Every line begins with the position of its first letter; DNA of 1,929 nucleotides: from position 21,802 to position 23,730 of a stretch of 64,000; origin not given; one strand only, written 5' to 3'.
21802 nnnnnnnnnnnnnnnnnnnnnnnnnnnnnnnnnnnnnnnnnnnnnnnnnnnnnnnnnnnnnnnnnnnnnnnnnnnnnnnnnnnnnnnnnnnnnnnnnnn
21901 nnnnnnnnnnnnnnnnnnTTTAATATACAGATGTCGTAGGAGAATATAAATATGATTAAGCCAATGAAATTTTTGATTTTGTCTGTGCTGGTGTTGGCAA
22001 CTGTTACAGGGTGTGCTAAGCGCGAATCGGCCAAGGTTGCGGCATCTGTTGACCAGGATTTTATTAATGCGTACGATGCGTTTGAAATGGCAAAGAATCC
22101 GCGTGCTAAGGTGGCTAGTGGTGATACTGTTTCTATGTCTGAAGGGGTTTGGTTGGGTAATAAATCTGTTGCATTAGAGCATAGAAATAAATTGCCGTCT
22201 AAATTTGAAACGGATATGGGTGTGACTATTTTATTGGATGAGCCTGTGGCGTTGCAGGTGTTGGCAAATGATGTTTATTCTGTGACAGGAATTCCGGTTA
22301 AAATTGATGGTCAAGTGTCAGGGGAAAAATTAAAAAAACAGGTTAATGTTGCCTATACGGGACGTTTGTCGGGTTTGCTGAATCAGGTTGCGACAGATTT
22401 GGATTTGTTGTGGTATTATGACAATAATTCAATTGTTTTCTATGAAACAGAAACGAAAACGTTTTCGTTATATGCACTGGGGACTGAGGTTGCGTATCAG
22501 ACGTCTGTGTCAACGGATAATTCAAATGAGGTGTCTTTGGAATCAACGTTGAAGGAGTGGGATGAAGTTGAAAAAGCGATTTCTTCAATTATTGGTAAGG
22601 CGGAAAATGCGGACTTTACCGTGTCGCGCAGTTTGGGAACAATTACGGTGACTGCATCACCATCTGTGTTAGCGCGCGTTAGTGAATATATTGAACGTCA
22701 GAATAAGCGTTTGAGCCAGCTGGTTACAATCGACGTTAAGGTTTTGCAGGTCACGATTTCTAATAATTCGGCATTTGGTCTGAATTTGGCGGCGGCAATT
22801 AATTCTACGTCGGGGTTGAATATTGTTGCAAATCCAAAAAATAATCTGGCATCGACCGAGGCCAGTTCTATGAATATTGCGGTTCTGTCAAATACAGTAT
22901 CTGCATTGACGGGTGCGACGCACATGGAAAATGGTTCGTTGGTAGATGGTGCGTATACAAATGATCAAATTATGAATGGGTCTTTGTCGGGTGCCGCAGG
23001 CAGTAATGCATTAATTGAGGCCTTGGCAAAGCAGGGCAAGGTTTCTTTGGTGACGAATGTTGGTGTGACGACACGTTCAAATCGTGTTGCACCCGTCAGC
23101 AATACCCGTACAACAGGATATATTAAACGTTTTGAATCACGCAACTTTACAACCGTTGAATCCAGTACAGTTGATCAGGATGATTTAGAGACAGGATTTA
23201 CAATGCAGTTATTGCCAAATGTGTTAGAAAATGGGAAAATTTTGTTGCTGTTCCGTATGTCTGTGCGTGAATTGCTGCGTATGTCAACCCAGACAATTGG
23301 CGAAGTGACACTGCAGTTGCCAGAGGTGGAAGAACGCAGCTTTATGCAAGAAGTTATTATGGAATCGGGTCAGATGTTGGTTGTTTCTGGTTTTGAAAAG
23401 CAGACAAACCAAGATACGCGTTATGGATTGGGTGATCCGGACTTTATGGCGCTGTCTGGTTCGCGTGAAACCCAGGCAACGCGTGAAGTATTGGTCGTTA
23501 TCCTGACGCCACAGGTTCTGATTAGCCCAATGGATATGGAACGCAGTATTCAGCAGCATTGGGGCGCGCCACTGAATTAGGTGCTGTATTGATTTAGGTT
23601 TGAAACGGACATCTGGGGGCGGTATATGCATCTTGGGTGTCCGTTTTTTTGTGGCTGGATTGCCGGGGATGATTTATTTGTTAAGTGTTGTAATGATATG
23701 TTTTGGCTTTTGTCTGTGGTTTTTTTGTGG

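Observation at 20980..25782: Isolated type IVb-pilus-like outer-membrane module: TcpQ/BfpG-like protein, lipoprotein secretin and two beta-barrel outer membrane proteins, with pilin genes elsewhere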

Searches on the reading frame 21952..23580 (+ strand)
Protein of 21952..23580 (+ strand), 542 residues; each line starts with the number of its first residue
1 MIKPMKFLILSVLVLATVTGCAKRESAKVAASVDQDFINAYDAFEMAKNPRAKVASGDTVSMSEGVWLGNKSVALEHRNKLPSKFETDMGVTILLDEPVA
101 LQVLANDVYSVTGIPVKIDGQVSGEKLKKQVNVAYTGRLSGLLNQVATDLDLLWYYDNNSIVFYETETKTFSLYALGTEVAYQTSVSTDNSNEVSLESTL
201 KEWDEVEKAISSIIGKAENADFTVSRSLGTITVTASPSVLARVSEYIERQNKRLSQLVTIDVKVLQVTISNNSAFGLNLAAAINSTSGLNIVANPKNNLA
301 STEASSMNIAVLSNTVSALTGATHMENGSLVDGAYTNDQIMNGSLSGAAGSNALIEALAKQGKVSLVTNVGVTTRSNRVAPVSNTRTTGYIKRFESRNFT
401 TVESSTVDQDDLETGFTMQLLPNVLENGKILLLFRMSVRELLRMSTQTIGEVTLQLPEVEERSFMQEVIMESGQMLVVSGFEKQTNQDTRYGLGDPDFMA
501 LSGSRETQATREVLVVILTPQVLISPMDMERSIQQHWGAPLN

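Call 3: search_protein_families(library=pfam, proteins=[window:21952-23580:+], max_evalue=1)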
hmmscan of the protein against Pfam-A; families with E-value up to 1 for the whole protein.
window:21952-23580:+ (542 aa): 3 families
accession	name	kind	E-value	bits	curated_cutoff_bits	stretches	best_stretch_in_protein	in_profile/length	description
PF00263.26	Secretin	-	1.4e-13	51.2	27.5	1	357-523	1-168/169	Bacterial type II and III secretion system protein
PF21304.2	T3S_SPI-1_N0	-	0.043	14.5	27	1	138-164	42-68/69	SPI-1 type 3 secretion system secretin, N0 domain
PF03958.22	Secretin_N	-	0.066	13.9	28.2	1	204-249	12-62/69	Bacterial type II/III secretion system short domain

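Call 4: search_protein_families(library=ncbifam, proteins=[window:21952-23580:+], max_evalue=1)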
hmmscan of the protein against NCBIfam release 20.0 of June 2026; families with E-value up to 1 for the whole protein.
window:21952-23580:+ (542 aa): 4 families
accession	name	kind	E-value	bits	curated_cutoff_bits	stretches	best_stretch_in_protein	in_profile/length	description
TIGR02520.1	pilus_B_mal_scr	equivalog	5.6e-71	239.6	287.65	3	340-520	328-511/513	PilN family type IVB pilus formation outer membrane protein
TIGR02519.1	pilus_MshL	equivalog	3.1e-28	98.6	250.2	1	224-523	3-290/290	pilus (MSHA type) biogenesis protein MshL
TIGR02516.1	type_III_yscC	equivalog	4e-07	29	238.45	2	233-491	212-425/463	type III secretion system outer membrane ring subunit SctC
TIGR01009.1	rpsC_bact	equivalog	0.035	13.9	114.5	1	191-269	24-109/212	30S ribosomal protein S3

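Call 8: find_encoding_contigs(protein=window:21952-23580:+, flank=10000, max_places=6)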
Protein window:21952-23580:+ (542 aa): no gene with exactly this product is on record in the collection.

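Call 9: find_homologous_proteins(query=window:21952-23577:+)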
Query window:21952-23577:+ (542 aa): 815 proteins with E <= 0.001 among 8000 candidates; the best 120 are listed.
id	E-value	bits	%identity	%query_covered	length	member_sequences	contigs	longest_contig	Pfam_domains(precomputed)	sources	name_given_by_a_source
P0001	0.0e+0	1150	100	100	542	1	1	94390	PF00263.27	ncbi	-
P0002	0.0e+0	1143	99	100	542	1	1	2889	PF00263.27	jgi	-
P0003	0.0e+0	1143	99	100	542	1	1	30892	PF00263.27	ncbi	-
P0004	0.0e+0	1141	99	100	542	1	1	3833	PF00263.27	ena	-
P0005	0.0e+0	1135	99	100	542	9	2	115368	PF00263.27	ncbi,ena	-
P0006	0.0e+0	1125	97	100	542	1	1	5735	PF00263.27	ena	-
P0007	0.0e+0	1121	97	100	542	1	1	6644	PF00263.27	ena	-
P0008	0.0e+0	1119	97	100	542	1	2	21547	PF00263.27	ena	-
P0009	0.0e+0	1118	96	100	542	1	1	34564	PF00263.27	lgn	-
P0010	0.0e+0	1116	96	100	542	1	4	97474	PF00263.27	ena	-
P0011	0.0e+0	1115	96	100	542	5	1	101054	PF00263.27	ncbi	-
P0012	0.0e+0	1112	96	100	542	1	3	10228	PF00263.27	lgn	-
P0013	0.0e+0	1112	96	100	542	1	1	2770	PF00263.27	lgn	-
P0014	0.0e+0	1112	96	100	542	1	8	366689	PF00263.27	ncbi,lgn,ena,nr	ncbi:MAG: hypothetical protein J6R52_03180 [Alphaproteobacteria bacterium]|nr:hypothetical protein [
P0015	0.0e+0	1112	97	99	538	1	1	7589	PF00263.27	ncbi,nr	ncbi:MAG: hypothetical protein II208_03565 [Alphaproteobacteria bacterium]|nr:hypothetical protein [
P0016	0.0e+0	1111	96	100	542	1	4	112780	PF00263.27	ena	-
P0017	0.0e+0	1109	96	100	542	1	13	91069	PF00263.27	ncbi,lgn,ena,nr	ncbi:MAG: hypothetical protein Q4C08_03300 [Pseudomonadota bacterium]|nr:hypothetical protein [Pseud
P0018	0.0e+0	1107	96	100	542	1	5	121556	PF00263.27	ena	-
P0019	0.0e+0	1107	96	100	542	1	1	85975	PF00263.27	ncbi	-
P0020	0.0e+0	1107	96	100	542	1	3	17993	PF00263.27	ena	-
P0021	0.0e+0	1104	95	100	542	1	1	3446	PF00263.27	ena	-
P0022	0.0e+0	1101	95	100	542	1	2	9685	PF00263.27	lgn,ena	-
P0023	0.0e+0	1101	95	100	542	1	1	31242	PF00263.27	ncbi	-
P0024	0.0e+0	1097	95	100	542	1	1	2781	PF00263.27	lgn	-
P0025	0.0e+0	1096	95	100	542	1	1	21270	PF00263.27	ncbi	-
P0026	0.0e+0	1094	94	100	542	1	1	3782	PF00263.27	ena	-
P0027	0.0e+0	1094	94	100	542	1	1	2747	PF00263.27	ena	-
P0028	0.0e+0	1086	93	100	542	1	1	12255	PF00263.27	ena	-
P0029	0.0e+0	1085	93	100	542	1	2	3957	PF00263.27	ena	-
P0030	0.0e+0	1084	93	100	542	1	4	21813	PF00263.27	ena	-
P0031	0.0e+0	1084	93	100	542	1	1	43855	PF00263.27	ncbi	-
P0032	0.0e+0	1083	93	100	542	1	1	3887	PF00263.27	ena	-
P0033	0.0e+0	1083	93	100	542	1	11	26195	PF00263.27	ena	-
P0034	0.0e+0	1082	93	100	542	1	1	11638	PF00263.27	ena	-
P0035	0.0e+0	1081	93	100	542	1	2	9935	PF00263.27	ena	-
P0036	0.0e+0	1077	93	100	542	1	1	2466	PF00263.27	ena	-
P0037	0.0e+0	1077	92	100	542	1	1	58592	PF00263.27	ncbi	-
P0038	0.0e+0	1076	93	100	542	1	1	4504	PF00263.27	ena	-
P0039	0.0e+0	1075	93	100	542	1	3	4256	PF00263.27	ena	-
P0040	0.0e+0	1074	92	100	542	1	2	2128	PF00263.27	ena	-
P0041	0.0e+0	1074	92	100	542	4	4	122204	PF00263.27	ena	-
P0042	0.0e+0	1074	92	100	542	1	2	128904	PF00263.27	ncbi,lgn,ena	-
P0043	0.0e+0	1074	92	100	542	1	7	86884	PF00263.27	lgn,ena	-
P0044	0.0e+0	1074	93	100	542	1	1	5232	PF00263.27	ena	-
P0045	0.0e+0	1073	93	99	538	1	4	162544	PF00263.27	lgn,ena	-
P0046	0.0e+0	1073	92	100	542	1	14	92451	PF00263.27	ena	-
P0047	0.0e+0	1073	92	100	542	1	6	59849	PF00263.27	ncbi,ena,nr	ncbi:MAG: hypothetical protein J6Q44_00450 [Alphaproteobacteria bacterium]|nr:hypothetical protein [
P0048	0.0e+0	1073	93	100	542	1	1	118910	PF00263.27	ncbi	-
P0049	0.0e+0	1073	92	100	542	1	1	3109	PF00263.27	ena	-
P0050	0.0e+0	1073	93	100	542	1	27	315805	PF00263.27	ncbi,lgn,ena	-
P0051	0.0e+0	1073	92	100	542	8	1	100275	PF00263.27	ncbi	-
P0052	0.0e+0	1073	92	100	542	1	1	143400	PF00263.27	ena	-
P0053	0.0e+0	1072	92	100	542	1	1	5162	PF00263.27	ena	-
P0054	0.0e+0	1072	92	100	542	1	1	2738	PF00263.27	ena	-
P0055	0.0e+0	1072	92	99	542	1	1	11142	PF00263.27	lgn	-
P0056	0.0e+0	1072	93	100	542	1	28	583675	PF00263.27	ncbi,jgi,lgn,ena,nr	ncbi:MAG: hypothetical protein IJW84_02895 [Alphaproteobacteria bacterium]|nr:hypothetical protein [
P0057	0.0e+0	1071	92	100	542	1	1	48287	PF00263.27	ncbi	-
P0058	0.0e+0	1071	92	100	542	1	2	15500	PF00263.27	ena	-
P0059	0.0e+0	1071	92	100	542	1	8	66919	PF00263.27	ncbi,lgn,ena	-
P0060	0.0e+0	1071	92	100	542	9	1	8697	PF00263.27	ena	-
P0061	0.0e+0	1071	95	98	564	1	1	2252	PF00263.27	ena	-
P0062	0.0e+0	1071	93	100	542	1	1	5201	PF00263.27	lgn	-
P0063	0.0e+0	1071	92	100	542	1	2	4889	PF00263.27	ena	-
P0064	0.0e+0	1071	92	100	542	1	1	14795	PF00263.27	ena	-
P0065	0.0e+0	1070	92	100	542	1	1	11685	PF00263.27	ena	-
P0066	0.0e+0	1070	92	100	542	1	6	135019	PF00263.27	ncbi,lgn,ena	-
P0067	0.0e+0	1070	92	100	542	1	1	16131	PF00263.27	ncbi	-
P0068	0.0e+0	1070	92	100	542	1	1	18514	PF00263.27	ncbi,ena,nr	ncbi:MAG: hypothetical protein IKA25_01150 [Alphaproteobacteria bacterium]|nr:hypothetical protein [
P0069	0.0e+0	1069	92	100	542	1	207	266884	PF00263.27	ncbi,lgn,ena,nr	ncbi:MAG: hypothetical protein KIG73_01890 [Alphaproteobacteria bacterium]|nr:hypothetical protein [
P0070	0.0e+0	1069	92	100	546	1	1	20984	PF00263.27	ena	-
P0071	0.0e+0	1069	92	100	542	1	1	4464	PF00263.27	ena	-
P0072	0.0e+0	1069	92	100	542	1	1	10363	PF00263.27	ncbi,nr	ncbi:MAG: hypothetical protein IJ517_00385 [Alphaproteobacteria bacterium]|nr:hypothetical protein [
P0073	0.0e+0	1069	92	100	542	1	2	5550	PF00263.27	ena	-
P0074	0.0e+0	1069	92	100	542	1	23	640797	PF00263.27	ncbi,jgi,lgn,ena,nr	ncbi:MAG: hypothetical protein E7007_00580 [Alphaproteobacteria bacterium]|nr:hypothetical protein [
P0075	0.0e+0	1069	92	100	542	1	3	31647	PF00263.27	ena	-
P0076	0.0e+0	1069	92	100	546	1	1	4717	PF00263.27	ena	-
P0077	0.0e+0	1069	92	100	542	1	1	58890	PF00263.27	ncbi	-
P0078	0.0e+0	1069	92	100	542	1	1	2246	PF00263.27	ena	-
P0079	0.0e+0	1069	91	100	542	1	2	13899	PF00263.27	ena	-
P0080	0.0e+0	1069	92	100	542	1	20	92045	PF00263.27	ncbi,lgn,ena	-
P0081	0.0e+0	1068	92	100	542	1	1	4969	PF00263.27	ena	-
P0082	0.0e+0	1068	92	100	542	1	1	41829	PF00263.27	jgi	-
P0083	0.0e+0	1068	92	100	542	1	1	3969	PF00263.27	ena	-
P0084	0.0e+0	1068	94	96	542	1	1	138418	PF00263.27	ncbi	-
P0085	0.0e+0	1068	92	100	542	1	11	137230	PF00263.27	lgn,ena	-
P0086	0.0e+0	1068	92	100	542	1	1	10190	PF00263.27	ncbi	-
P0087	0.0e+0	1068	92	100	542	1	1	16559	PF00263.27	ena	-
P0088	0.0e+0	1068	92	100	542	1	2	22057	PF00263.27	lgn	-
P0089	0.0e+0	1068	92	100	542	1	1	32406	PF00263.27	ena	-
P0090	0.0e+0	1068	92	100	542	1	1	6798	PF00263.27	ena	-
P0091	0.0e+0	1068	92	100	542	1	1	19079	PF00263.27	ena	-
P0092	0.0e+0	1068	92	100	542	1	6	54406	PF00263.27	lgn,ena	-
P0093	0.0e+0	1068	92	100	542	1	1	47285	PF00263.27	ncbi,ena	-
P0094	0.0e+0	1068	92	100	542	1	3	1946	PF00263.27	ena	-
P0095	0.0e+0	1067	92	100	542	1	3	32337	PF00263.27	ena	-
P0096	0.0e+0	1067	92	100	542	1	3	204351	PF00263.27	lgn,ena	-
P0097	0.0e+0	1067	92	100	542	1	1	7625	PF00263.27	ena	-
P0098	0.0e+0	1067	92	100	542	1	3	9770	PF00263.27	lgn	-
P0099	0.0e+0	1067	92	100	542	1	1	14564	PF00263.27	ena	-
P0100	0.0e+0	1067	92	100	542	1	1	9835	PF00263.27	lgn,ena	-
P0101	0.0e+0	1067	92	100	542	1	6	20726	PF00263.27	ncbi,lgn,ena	-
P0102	0.0e+0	1067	92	100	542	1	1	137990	PF00263.27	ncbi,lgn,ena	-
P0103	0.0e+0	1067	92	100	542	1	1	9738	PF00263.27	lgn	-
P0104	0.0e+0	1066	92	100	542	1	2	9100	PF00263.27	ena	-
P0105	0.0e+0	1066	92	100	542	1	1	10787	PF00263.27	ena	-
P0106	0.0e+0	1066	92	100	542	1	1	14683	PF00263.27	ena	-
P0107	0.0e+0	1066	92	100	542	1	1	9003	PF00263.27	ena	-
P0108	0.0e+0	1066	92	100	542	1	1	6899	PF00263.27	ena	-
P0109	0.0e+0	1066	92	100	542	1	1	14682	PF00263.27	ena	-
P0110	0.0e+0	1066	92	100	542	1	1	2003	PF00263.27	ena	-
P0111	0.0e+0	1065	91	100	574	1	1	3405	PF00263.27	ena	-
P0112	0.0e+0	1065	91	100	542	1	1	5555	PF00263.27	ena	-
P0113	0.0e+0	1065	92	100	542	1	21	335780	PF00263.27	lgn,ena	-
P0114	0.0e+0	1065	92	100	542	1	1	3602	PF00263.27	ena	-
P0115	0.0e+0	1065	92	100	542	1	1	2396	PF00263.27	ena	-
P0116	0.0e+0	1065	92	100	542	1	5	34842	PF00263.27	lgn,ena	-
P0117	0.0e+0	1065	92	100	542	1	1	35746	PF00263.27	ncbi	-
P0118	0.0e+0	1065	92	100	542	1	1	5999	PF00263.27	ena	-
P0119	0.0e+0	1065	92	100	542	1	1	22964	PF00263.27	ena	-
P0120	0.0e+0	1065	92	100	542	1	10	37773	PF00263.27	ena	-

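Call 12: find_encoding_contigs(protein=P0001, flank=10000, max_places=3)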
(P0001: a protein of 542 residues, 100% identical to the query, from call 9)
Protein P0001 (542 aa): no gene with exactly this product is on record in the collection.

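Call 13: find_encoding_contigs(protein=P0074, flank=10000, max_places=4)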
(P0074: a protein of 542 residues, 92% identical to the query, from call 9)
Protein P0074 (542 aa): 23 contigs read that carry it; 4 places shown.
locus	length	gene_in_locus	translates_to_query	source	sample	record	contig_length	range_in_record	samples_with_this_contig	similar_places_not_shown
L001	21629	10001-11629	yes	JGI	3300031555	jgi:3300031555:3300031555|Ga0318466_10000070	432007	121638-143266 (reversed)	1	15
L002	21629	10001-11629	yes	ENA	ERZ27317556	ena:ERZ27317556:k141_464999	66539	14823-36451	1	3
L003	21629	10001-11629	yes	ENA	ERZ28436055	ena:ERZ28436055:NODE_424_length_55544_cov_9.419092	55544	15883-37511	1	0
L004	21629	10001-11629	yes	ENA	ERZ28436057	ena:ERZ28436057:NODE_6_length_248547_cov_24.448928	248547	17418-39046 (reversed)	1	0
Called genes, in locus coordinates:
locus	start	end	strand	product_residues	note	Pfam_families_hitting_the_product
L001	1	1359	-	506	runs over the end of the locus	PF02934:GatB_N, PF02637:GatB_Yqey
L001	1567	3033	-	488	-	PF01425:Amidase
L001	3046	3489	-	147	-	-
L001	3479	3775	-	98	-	PF02686:GatC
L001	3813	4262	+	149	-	PF03652:RuvX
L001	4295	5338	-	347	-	PF01594:AI-2E_transport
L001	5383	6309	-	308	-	-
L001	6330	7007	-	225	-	PF02463:SMC_N (faint), PF00005:ABC_tran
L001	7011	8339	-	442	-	PF19295:SufBD_N, PF01458:SUFBD_core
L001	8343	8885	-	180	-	-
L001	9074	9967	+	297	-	PF10671:TcpQ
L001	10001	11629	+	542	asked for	PF00263:Secretin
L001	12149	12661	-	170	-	-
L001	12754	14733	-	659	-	PF02518:HATPase_c, PF00204:DNA_gyraseB, PF01751:Toprim, PF00986:DNA_gyraseB_C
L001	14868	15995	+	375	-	PF00226:DnaJ, PF01556:DnaJ_C, PF00684:DnaJ_CXXCXGXG, PF15777:Anti-TRAP (faint)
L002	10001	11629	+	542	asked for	PF00263:Secretin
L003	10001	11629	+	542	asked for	PF00263:Secretin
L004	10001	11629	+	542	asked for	PF00263:Secretin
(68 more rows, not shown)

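Call 14: search_solved_structures(query=window:21952-23577:+, max_evalue=0.01)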
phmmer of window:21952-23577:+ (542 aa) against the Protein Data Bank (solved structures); distinct sequences matched with E-value up to 0.01: 1.
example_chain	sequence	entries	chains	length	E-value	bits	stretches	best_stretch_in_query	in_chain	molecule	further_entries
9u5s_A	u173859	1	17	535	2.1e-43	152.3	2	338-523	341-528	Outer membrane lipoprotein BfpB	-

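Call 22: search_protein_representatives(protein=window:21952-23577:+)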
Query: 542 residues. Proteins with E-value up to 0.001 (for the whole library): 2803; up to 1e-10: 1556; up to 1e-30: 476. The best 150 are listed.
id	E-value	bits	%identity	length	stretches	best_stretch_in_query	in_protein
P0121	3.5e-286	966.0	82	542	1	1-542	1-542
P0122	3.4e-119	415.4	43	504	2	6-301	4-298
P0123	1.2e-112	393.9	43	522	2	342-540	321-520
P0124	3.4e-102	359.3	42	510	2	11-284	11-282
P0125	1.4e-101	357.3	42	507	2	13-316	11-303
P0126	2.4e-88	313.7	36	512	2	342-533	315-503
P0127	1.4e-85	304.6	41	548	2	130-533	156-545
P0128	2.4e-84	300.5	38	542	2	1-447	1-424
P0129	6.3e-79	282.6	72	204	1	7-183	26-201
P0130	5.1e-77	276.3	38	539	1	10-533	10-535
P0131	1.4e-75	271.6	41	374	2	347-540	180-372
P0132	2.6e-75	270.7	35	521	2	12-313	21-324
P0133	3.7e-69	250.4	35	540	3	351-533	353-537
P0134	1.1e-68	248.9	37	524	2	33-284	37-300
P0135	1.1e-66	242.3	35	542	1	10-533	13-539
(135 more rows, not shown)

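Call 26: find_related_loci(query=A2, collection=genome_contigs, flank=10000)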
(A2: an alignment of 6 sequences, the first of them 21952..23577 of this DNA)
Query A2 (542 aa) in genome_contigs; peptide patterns used: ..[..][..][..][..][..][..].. (x = any residue, [..] = any of these).
466 stretches matched a pattern; 419 encode a relative of the query (tblastn E <= 1e-3); the best 80 are kept; 80 distinct loci.
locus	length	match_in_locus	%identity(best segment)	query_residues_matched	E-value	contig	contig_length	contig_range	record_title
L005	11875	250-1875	99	1-542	0e+0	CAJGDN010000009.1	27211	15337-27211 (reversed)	MAG: uncultured Alphaproteobacteria bacterium isolate MAG63 genome assembly, contig: k141_237602_length_27211_cov_9.9884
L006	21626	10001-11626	96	1-542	0e+0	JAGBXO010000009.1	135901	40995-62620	MAG: Alphaproteobacteria bacterium isolate RGIG9538 Yak_Colon-2__c678269, whole genome shotgun sequence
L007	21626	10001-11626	95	1-542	0e+0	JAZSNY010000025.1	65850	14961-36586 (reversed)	MAG: Candidatus Enterousia sp. isolate T1900044549_TS20190015.MAGScoT_cleanbin_000102 SGB_200_k141_441598, whole genome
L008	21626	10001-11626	92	1-542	0e+0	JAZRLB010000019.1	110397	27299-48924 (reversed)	MAG: Candidatus Enterousia sp. isolate T1900045443_YK20190134.MAGScoT_cleanbin_000013 SGB_7129_k141_2489615, whole genom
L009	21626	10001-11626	92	1-542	0e+0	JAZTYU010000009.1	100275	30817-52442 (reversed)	MAG: Candidatus Enterousia sp. isolate T1900045325_YK20190014.MAGScoT_cleanbin_000039 SGB_6437_k141_128162, whole genome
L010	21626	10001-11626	93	1-542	0e+0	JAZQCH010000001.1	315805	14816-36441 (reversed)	MAG: Candidatus Enterousia sp. isolate T1900044638_TS20190104.MAGScoT_cleanbin_000052 SGB_1211_k141_257354, whole genome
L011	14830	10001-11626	92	1-542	0e+0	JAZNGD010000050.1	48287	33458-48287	MAG: Candidatus Enterousia sp. isolate T1900044708_TS20190174.MAGScoT_cleanbin_000035 SGB_1823_k141_73021, whole genome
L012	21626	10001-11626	92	1-542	0e+0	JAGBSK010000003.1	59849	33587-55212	MAG: Alphaproteobacteria bacterium isolate RGIG9404 Yak_Cecum-1__c33589, whole genome shotgun sequence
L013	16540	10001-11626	92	1-542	0e+0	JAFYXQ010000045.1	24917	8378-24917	MAG: Alphaproteobacteria bacterium isolate RGIG7515 Water_buffalos_Colon.Co__c2150159, whole genome shotgun sequence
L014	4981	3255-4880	92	1-542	0e+0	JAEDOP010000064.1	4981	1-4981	MAG: Alphaproteobacteria bacterium isolate MAG321 NODE_15343_length_4981_cov_4.219651, whole genome shotgun sequence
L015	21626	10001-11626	92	1-542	0e+0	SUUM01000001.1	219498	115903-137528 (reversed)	MAG: Alphaproteobacteria bacterium isolate SIG46 NODE_180_length_219498_cov_7.274562, whole genome shotgun sequence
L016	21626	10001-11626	92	1-542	0e+0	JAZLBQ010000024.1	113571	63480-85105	MAG: Candidatus Enterousia sp. isolate T1900045063_TC20190056.MAGScoT_cleanbin_000013 SGB_4572_k141_1978705, whole genom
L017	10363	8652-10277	92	1-542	0e+0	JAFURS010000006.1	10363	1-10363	MAG: Alphaproteobacteria bacterium isolate RGIG4765 Roe_deer_Rectum.Co__c278785, whole genome shotgun sequence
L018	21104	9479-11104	92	1-542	0e+0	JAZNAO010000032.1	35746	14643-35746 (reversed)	MAG: Candidatus Enterousia sp. isolate T1900044746_TS20190212.MAGScoT_cleanbin_000053 SGB_2122_k141_1405978, whole genom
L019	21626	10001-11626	91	1-542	0e+0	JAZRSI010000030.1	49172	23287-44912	MAG: Candidatus Enterousia sp. isolate T1900045347_YK20190037.MAGScoT_cleanbin_000032 SGB_6723_k141_1408425, whole genom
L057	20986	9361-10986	85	1-542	0e+0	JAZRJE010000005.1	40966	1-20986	MAG: Candidatus Enterousia sp. isolate T1900045469_YK20190160.MAGScoT_cleanbin_000038 SGB_7227_k141_2381606, whole genom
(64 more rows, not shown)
